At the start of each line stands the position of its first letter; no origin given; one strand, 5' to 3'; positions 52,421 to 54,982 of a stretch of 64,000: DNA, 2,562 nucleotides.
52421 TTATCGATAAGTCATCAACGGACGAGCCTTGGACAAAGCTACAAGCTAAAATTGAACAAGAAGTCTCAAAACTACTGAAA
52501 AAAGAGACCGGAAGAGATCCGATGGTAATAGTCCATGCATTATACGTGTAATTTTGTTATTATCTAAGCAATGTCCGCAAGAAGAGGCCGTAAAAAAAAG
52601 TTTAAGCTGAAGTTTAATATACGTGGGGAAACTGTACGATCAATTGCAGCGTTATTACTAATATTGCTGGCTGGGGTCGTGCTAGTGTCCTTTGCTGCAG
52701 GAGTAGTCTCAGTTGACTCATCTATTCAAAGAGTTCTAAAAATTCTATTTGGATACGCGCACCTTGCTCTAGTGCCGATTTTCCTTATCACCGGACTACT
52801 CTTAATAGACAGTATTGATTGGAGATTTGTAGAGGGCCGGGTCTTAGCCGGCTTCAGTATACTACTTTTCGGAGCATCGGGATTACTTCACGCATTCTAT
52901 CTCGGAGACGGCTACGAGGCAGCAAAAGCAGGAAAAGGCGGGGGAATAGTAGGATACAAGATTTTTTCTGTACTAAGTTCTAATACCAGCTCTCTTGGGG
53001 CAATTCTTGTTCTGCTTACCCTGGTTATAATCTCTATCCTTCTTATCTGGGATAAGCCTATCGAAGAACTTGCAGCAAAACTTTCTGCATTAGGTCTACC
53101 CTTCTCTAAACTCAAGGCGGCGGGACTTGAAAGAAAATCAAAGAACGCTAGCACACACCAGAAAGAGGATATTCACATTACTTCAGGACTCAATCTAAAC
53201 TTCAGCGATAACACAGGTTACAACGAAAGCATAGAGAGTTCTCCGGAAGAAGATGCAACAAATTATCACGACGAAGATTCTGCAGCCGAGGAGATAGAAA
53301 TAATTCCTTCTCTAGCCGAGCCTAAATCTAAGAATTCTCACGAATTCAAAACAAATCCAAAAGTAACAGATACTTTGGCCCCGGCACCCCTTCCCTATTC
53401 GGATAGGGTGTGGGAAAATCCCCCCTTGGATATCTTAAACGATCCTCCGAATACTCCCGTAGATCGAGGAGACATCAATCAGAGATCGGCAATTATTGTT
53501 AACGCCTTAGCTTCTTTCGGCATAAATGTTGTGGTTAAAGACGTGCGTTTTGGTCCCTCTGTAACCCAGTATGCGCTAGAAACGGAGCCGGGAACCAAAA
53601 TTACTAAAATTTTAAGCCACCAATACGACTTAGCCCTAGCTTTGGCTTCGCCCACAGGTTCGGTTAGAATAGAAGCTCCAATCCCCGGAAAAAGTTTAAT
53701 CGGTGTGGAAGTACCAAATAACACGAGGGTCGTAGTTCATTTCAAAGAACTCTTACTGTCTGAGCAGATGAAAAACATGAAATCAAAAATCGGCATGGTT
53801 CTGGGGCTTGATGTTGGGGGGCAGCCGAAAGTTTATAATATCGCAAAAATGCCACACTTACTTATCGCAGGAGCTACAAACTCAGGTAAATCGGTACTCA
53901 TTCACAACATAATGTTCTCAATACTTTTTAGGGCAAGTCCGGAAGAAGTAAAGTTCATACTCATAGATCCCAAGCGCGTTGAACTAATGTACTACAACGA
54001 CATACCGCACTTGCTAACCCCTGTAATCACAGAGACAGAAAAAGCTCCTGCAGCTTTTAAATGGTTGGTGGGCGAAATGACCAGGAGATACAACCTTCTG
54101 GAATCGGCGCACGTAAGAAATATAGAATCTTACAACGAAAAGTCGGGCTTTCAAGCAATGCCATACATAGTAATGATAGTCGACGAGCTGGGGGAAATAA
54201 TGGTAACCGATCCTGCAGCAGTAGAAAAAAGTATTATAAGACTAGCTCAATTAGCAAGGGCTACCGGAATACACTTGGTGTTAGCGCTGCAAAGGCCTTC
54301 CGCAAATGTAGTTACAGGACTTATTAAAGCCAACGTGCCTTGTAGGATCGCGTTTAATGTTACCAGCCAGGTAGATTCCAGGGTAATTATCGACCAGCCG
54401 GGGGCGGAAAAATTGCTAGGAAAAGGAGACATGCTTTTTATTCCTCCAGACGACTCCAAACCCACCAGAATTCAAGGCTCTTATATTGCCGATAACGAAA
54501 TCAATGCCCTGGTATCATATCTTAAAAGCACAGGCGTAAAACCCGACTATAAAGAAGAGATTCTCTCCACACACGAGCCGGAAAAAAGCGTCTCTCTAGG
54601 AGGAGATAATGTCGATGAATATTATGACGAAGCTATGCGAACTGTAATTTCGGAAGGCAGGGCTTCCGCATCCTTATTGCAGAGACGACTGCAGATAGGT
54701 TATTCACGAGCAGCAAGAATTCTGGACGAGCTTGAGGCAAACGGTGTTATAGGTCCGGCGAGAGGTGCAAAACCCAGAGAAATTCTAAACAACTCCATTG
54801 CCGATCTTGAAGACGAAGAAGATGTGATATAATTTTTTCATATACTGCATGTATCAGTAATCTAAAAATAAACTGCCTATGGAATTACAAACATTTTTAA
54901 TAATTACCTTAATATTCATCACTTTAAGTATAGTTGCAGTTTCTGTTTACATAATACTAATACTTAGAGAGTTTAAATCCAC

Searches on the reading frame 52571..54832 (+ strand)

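Call 61: search_protein_families(library=pfam, proteins=[window:52571-54832:+], max_evalue=0.00001)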
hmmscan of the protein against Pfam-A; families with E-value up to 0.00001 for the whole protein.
window:52571-54832:+ (753 aa): 3 families
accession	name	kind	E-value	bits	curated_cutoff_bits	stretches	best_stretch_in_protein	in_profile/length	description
PF01580.24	FtsK_SpoIIIE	-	6.2e-55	186.5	24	1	392-577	3-220/221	FtsK/SpoIIIE family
PF09397.16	FtsK_gamma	-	1.3e-26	92.5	30.6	1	680-739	2-61/63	Ftsk gamma domain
PF17854.6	FtsK_alpha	-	6.8e-25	87.7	22.9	1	284-383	2-101/101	FtsK alpha domain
